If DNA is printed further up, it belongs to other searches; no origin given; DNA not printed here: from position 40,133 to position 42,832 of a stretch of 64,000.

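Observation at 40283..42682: GRE with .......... glycine loop, Cys-Leu-Glu catalytic loop, and no accessory subunit genes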

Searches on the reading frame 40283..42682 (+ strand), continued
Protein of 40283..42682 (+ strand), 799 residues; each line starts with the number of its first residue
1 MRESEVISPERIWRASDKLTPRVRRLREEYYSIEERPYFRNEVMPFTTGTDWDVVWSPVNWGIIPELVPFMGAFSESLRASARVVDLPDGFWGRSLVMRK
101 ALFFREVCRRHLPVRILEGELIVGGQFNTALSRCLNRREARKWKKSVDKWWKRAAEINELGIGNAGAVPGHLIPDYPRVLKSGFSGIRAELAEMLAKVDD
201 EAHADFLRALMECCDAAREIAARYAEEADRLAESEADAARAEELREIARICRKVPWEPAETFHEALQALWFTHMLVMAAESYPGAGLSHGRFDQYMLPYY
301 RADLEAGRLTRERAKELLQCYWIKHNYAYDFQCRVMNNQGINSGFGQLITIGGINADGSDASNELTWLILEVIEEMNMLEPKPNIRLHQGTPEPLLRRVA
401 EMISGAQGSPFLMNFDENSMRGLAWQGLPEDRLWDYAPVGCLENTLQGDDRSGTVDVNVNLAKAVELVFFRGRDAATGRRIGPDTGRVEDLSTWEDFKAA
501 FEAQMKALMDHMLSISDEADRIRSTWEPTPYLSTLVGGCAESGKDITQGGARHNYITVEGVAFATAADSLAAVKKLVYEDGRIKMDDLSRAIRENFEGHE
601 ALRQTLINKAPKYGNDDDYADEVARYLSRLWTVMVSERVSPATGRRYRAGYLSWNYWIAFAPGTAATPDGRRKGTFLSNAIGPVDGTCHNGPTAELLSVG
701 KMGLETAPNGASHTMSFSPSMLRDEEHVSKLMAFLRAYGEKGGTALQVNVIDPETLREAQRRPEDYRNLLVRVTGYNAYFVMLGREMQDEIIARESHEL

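Call 89: get_annotated_region(hit=H22, flank=1500)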
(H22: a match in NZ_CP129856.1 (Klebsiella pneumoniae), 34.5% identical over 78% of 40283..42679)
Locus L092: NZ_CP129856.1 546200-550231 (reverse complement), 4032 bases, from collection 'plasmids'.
description: Klebsiella pneumoniae strain 2020S07-151 plasmid p2020S07-151-550k
organism: Klebsiella pneumoniae (NCBI taxid 573)
taxonomy: Bacteria; Pseudomonadota; Gammaproteobacteria; Enterobacterales; Enterobacteriaceae; Klebsiella; Klebsiella pneumoniae
host: -; source: Homo sapiens,whole organism; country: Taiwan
typing (MOB-suite, as given by PLSDB): non-mobilizable
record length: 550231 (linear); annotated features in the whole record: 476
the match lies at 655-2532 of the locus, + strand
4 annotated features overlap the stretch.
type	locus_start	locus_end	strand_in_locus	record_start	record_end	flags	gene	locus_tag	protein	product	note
CDS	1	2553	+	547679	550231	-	cutC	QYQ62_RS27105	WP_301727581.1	choline trimethylamine-lyase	GO:0042426 - choline catabolic process [Evidence IEA]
CDS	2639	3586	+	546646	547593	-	cutD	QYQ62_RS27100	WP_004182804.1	choline TMA-lyase-activating enzyme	GO:0042426 - choline catabolic process [Evidence IEA]; GO:0043687 - post-translational protein modification [Evidence ...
CDS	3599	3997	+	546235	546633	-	-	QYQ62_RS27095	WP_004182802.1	BMC domain-containing protein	-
CDS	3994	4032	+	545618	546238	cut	-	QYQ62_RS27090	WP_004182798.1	phosphate propanoyltransferase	-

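Call 90: get_annotated_region(hit=H11, flank=1500)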
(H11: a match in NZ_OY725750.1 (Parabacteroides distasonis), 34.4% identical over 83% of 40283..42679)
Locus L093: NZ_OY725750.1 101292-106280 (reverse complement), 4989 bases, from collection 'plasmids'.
description: Parabacteroides distasonis strain Parabacteroides distasonis TSDC17.2-1.1 plasmid 5, complete sequence
organism: Parabacteroides distasonis (NCBI taxid 823)
taxonomy: Bacteria; Bacteroidota; Bacteroidia; Bacteroidales; Tannerellaceae; Parabacteroides; Parabacteroides distasonis
host: -; source: -; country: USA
typing (MOB-suite, as given by PLSDB): non-mobilizable
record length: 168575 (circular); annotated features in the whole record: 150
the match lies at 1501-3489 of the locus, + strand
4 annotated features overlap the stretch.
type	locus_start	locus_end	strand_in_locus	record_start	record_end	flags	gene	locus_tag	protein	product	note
CDS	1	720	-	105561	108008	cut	-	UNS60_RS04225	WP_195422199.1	ABC transporter permease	-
CDS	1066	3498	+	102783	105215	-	hypD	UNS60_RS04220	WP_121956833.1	trans-4-hydroxy-L-proline dehydratase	GO:0019471 - 4-hydroxyproline metabolic process [Evidence IEA]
CDS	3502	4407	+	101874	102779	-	-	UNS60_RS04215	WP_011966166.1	glycyl-radical enzyme activating protein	GO:0043687 - post-translational protein modification [Evidence IEA]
CDS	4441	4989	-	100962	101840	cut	-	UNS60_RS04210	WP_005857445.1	helix-turn-helix domain-containing protein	-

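Call 91: get_annotated_region(hit=H29, flank=1500)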
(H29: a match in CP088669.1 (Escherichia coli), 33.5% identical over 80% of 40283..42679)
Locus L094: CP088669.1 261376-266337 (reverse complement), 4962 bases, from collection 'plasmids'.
description: Escherichia coli strain C16EC0292 plasmid pC16EC0292-1, complete sequence
organism: Escherichia coli (NCBI taxid 562)
taxonomy: Bacteria; Pseudomonadota; Gammaproteobacteria; Enterobacterales; Enterobacteriaceae; Escherichia; Escherichia coli
host: -; source: Homo sapiens,blood; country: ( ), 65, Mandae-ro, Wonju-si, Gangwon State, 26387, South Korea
typing (MOB-suite, as given by PLSDB): non-mobilizable
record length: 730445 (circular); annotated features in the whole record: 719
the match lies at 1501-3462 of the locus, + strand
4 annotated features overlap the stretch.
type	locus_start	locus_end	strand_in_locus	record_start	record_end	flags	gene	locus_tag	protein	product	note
CDS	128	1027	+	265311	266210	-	ybiY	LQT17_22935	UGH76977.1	glycyl-radical enzyme activating protein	-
CDS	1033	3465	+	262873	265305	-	ybiW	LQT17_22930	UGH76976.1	glycyl radical protein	-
CDS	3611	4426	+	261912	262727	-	ybiV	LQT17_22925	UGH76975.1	sugar-phosphatase YbiV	-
CDS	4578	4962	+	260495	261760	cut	ybiU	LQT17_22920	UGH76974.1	DUF1479 domain-containing protein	-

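Call 93: fold_search(model_id=the predicted structure, library=pdb)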
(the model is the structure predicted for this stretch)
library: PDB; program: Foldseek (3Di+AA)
matches with E <= 10: 212; with E <= 0.001: 63
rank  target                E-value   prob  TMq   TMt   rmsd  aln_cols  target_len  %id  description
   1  6vxc_A                3.9e-48  1.00  0.78  0.79   6.3       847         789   27  Crystal structure of hydroxyproline dehydratase (HypD) from Clostridioides difficile (released 2020-04-08)
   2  5i2g_A                1.7e-47  1.00  0.76  0.76   6.7       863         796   27  1,2-propanediol Dehydration in Roseburia inulinivorans; Structural Basis for Substrate and Enantiomer Selectivity (released 2016-06-01)
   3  1r8w_A                4.9e-47  1.00  0.77  0.78   6.3       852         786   27  Native structure of the B12-independent glycerol dehydratase from clostridium butyricum (released 2004-06-01)
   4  5a0u_A                5.4e-47  1.00  0.77  0.78   6.1       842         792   28  Structure of CutC choline lyase choline bound form from Klebsiella pneumoniae. (released 2015-07-29)
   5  5i2g_B                8.9e-47  1.00  0.76  0.76   6.4       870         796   27  1,2-propanediol Dehydration in Roseburia inulinivorans; Structural Basis for Substrate and Enantiomer Selectivity (released 2016-06-01)
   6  5i2a_B                4.3e-46  1.00  0.76  0.73   6.2       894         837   26  1,2-propanediol Dehydration in Roseburia inulinivorans; Structural Basis for Substrate and Enantiomer Selectivity (released 2016-06-01)
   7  5a0u_B                4.9e-46  1.00  0.77  0.77   6.1       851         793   27  Structure of CutC choline lyase choline bound form from Klebsiella pneumoniae. (released 2015-07-29)
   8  9f3x_C                5.9e-46  1.00  0.77  0.78   6.4       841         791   28  CutC choline lyase in complex with cyclopropylcholine (released 2024-05-08)
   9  5i2a_A                7.7e-46  1.00  0.77  0.74   6.2       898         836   27  1,2-propanediol Dehydration in Roseburia inulinivorans; Structural Basis for Substrate and Enantiomer Selectivity (released 2016-06-01)
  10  9rco_A                1.2e-45  1.00  0.78  0.79   6.0       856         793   28  1,2-propanediol dehydratase with 0.1 % glycerol additive (released 2025-06-11)
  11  9rcp_B                1.4e-45  1.00  0.78  0.78   5.9       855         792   28  1,2-propanediol dehydratase with 0.1 % 1,3-propanediol additive (released 2025-06-11)
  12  2f3o_A                4.8e-45  1.00  0.77  0.79   5.7       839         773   28  Crystal Structure of a glycyl radical enzyme from Archaeoglobus fulgidus (released 2006-03-07)
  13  5a0u_H                1.4e-44  1.00  0.77  0.77   6.1       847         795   28  Structure of CutC choline lyase choline bound form from Klebsiella pneumoniae. (released 2015-07-29)
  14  9rcq_A                1.5e-44  1.00  0.77  0.76   5.8       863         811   27  1,2-propanediol dehydratase with no ligand additives (released 2025-06-11)
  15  9ht9_A                4.2e-44  1.00  0.76  0.76   6.3       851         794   25  CutC in complex with inhibitor1 (released 2026-01-14)
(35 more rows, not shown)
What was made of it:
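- Closest known: B12-independent glycerol dehydratase. Same: Same fold (TM 0.76-0.78; call 93).
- Closest known: Choline TMA-lyase CutC. Same: Same fold (call 93).
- Foldseek: HypD, PD, GDH and CutC at E about 1e-47 to 1e-48, TM 0.76-0.79 (call 93). Foldseek gives E about 1e-36 against 1e-48 (call 93).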

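Call 103: search_protein_families(library=pfam, alignment_id=A7, max_evalue=0.00001)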
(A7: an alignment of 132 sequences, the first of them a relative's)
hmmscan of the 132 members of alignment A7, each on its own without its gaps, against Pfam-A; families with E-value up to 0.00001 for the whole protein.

A. member 1, L025:8467-9267:- (266 aa): 1 family
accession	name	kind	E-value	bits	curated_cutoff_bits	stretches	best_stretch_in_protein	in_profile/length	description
PF02361.21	CbiQ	-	1.9e-42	145.8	25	1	17-235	3-213/216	Cobalt transport protein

B. families by the number of members that match (of 132 scanned): 133 families (the first 25 are shown)
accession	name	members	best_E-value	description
PF06964.18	Alpha-L-AF_C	5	3.9e-29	Alpha-L-arabinofuranosidase C-terminal domain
PF02754.22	CCG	5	3.5e-15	Cysteine-rich domain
PF01243.27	PNPOx_N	4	2.6e-12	Pyridoxamine 5'-phosphate oxidase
PF01734.28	Patatin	3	2.3e-38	Patatin-like phospholipase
PF07690.21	MFS_1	3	5.3e-30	Major Facilitator Superfamily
PF04055.27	Radical_SAM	3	4e-20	Radical SAM superfamily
PF13243.12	SQHop_cyclase_C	3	2.9e-10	Squalene-hopene cyclase C-terminal domain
PF00501.34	AMP-binding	2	3.8e-103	AMP-binding enzyme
PF01869.26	BcrAD_BadFG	2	1.3e-57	BadF/BadG/BcrA/BcrD ATPase family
PF01555.25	N6_N4_Mtase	2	1.7e-56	DNA methylase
PF09515.15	Thia_YuaJ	2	9.7e-51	Thiamine transporter protein (Thia_YuaJ)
PF13458.12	Peripla_BP_6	2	7.5e-48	Periplasmic binding protein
PF13487.12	HD_5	2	3.1e-40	HD domain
PF14622.11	Ribonucleas_3_3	2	5e-37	Ribonuclease-III-like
PF00205.28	TPP_enzyme_M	2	4e-34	Thiamine pyrophosphate enzyme, central domain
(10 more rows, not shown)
